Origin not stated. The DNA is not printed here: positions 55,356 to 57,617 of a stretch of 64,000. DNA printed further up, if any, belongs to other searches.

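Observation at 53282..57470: Tandem divergent GH120-like beta-helix paralogs with both putative catalytic acids retained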

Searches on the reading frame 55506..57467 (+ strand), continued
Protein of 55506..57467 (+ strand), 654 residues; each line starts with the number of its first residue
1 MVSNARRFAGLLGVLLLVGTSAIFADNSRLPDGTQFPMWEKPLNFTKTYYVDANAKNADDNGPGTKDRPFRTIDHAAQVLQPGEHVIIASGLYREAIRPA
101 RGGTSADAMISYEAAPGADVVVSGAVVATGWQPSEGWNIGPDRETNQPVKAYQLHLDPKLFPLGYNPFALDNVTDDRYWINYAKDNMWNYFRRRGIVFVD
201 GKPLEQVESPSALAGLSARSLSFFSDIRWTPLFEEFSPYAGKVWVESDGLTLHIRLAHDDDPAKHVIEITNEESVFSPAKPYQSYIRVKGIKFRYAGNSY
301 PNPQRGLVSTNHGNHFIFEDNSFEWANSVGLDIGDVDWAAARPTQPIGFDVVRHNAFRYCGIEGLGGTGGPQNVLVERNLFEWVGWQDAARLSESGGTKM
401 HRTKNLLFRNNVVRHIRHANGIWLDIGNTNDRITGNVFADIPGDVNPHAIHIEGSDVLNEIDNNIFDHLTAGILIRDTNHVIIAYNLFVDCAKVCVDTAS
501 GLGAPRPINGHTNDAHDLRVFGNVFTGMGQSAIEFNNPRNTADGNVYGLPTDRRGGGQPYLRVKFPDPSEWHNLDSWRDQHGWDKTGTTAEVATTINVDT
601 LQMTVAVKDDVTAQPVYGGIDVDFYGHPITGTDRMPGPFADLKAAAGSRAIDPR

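Call 68: find_encoding_contigs(protein=P0135, flank=8000, max_places=3)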
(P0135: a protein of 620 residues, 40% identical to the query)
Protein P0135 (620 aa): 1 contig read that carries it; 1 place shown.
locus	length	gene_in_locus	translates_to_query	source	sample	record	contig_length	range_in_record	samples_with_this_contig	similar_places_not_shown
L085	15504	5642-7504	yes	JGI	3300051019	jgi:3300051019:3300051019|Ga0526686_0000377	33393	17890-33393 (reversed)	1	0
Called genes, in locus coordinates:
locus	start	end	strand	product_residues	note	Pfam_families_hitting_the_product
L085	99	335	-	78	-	PF09723:Zn_ribbon_8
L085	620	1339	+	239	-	PF03853:YjeF_N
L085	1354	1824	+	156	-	PF07929:PRiA4_ORF3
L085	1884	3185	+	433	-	PF01408:GFO_IDH_MocA, PF02894:GFO_IDH_MocA_C (weak), PF22725:GFO_IDH_MocA_C3 (faint)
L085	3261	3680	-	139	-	PF01850:PIN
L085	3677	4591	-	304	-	-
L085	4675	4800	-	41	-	-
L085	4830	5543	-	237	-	PF17385:LBP_M (faint), PF06283:ThuA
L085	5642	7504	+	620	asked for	PF07602:DUF1565 (faint), PF22842:Pel9A-like_beta_helix (faint), PF13229:Beta_helix, PF05048:NosD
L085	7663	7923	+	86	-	PF10387:DUF2442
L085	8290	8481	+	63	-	PF09957:VapB_antitoxin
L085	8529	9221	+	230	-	PF21347:DUF3108_like (weak)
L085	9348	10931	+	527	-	-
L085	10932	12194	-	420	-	PF00155:Aminotran_1_2 (weak), PF01041:DegT_DnrJ_EryC1, PF01212:Beta_elim_lyase (faint)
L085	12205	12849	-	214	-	PF02397:Bac_transf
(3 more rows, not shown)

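Call 70: search_protein_families(library=pfam, proteins=[L008:2283-4619:-, L049:14990-17554:+, L058:11085-12638:+, L077:3951-6137:+, L008:18989-19540:+, L058:1538-4075:+, L073:5517-6710:+, L049:17690-19342:+, L049:2706-4061:+, L077:7403-10150:-], max_evalue=0.0001)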
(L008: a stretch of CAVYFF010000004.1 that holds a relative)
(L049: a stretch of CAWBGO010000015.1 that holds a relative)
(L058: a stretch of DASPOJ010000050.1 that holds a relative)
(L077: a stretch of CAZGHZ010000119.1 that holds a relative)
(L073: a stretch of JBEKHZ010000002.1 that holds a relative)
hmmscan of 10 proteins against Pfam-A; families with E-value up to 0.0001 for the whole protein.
L008:2283-4619:- (778 aa): 28 families (the best 25 are shown)
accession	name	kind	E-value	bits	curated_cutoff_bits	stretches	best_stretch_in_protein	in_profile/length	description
PF07719.23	TPR_2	-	7.7e-32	107.2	27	2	496-529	1-34/34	Tetratricopeptide repeat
PF13181.12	TPR_8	-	5e-28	95.3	25.7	0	496-529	1-34/34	Tetratricopeptide repeat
PF13414.12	TPR_11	-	6.7e-28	96.6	26.8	1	571-605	1-35/42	TPR repeat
PF13432.12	TPR_16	-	3.6e-27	94.9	32.7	4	636-700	1-65/65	Tetratricopeptide repeat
PF14559.12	TPR_19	-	3.7e-27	94.9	25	2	508-563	3-58/68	Tetratricopeptide repeat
PF00515.34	TPR_1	-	1e-24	85.7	27.8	1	567-596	4-33/34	Tetratricopeptide repeat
PF13431.12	TPR_17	-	2.5e-24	83.9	24.4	0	620-652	1-33/34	Tetratricopeptide repeat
PF13428.12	TPR_14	-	4.5e-24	82.9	23.5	1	497-538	2-43/44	Tetratricopeptide repeat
PF13424.12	TPR_12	-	7e-24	84.3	30.1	1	566-628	5-75/77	Tetratricopeptide repeat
PF24575.1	TPR_Slam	-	4.3e-15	56.5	35.2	1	608-655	57-104/104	Surface lipoprotein assembly modifier, N-terminal TPR repeats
PF23914.1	TPR_CcmH_CycH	-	1.7e-13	51.2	42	1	622-731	40-152/158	Cytochrome c-type biogenesis protein H TPR domain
PF13176.12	TPR_7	-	1.4e-12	47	27.9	0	567-596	2-33/36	Tetratricopeptide repeat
PF09699.15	Paired_CXXCH_1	-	3.5e-11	43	20.6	1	357-387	8-38/41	Doubled CXXCH motif (Paired_CXXCH_1)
PF13374.12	TPR_10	-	5.1e-11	42.6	27.5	0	566-592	4-30/42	Tetratricopeptide repeat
PF12895.13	ANAPC3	-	2.1e-09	37.9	27.2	0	510-589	3-81/82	Anaphase-promoting complex, cyclosome, subunit 3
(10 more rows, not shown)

L049:14990-17554:+ (854 aa): 4 families
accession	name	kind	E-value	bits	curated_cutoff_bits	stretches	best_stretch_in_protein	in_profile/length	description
PF01055.32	Glyco_hydro_31_2nd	-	2.2e-85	287.3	23.5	1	337-678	2-327/328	Glycosyl hydrolases family 31 TIM-barrel domain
PF21365.3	Glyco_hydro_31_3rd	-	8.4e-31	106.7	24.4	1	687-774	1-87/87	Glycosyl hydrolase family 31 C-terminal domain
PF13802.12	Gal_mutarotas_2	-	6.6e-15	56.3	27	1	90-295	2-184/184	Glycosyl hydrolase 31 N-terminal galactose mutarotase-like domain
PF17137.9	DUF5110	-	1.6e-10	41.3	27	1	791-832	3-43/71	Domain of unknown function (DUF5110)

L058:11085-12638:+ (517 aa): 1 family
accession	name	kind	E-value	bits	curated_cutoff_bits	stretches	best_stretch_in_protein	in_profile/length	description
PF07519.17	Tannase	-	2e-107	360.5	29.8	2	70-346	1-273/490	Tannase and feruloyl esterase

L077:3951-6137:+ (728 aa): 1 family
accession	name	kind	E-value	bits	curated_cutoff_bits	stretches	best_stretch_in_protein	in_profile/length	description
PF00990.26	GGDEF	-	9.7e-47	159.2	23.8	1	542-698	1-160/161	Diguanylate cyclase, GGDEF domain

L008:18989-19540:+ (183 aa): 2 families
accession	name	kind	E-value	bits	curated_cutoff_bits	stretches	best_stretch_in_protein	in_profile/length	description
PF00034.26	Cytochrom_C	-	9.4e-09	36.9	21.3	0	47-92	3-47/90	Cytochrome c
PF13442.11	Cytochrome_CBB3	-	6e-06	26.9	27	0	47-93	5-43/68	Cytochrome C oxidase, cbb3-type, subunit III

L058:1538-4075:+ (845 aa): 3 families
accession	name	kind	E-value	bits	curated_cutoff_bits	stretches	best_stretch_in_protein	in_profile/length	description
PF22124.2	Glyco_hydro_95_cat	-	1.2e-157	525.5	27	1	333-743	2-408/408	Glycosyl hydrolase family 95 catalytic domain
PF14498.12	Glyco_hyd_65N_2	-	1.3e-59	202.5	27.7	2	100-309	30-233/234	Glycosyl hydrolase family 65, N-terminal domain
PF21307.2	Glyco_hydro_95_C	-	2e-16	60.7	27.6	1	754-842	6-94/94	Glycoside hydrolase family 95, C-terminal domain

L073:5517-6710:+ (397 aa): 1 family
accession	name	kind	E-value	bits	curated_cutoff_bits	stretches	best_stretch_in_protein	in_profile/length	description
PF00756.26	Esterase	-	3.4e-22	79.9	22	1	144-391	1-247/251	Putative esterase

L049:17690-19342:+ (550 aa): 2 families
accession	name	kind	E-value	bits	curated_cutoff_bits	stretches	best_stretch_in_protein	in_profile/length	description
PF01120.23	Alpha_L_fucos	-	1e-83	282.1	25.2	1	43-433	10-345/345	Alpha-L-fucosidase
PF16757.11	Fucosidase_C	-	3.5e-11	44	25.6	1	468-547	7-87/88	Alpha-L-fucosidase C-terminal domain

L049:2706-4061:+ (451 aa): 0 families

L077:7403-10150:- (915 aa): 4 families
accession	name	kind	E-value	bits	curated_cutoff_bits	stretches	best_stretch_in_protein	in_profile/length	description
PF00135.34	COesterase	-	3.3e-112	376.5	27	1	55-512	5-496/515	Carboxylesterase family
PF00756.26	Esterase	-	6.2e-23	82.3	22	1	671-905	1-247/251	Putative esterase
PF20434.5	BD-FAE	-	1.2e-11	44.9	26.8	1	127-237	2-100/215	BD-FAE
PF07859.19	Abhydrolase_3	-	2.3e-09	37.8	25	1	142-245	1-90/210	alpha/beta hydrolase fold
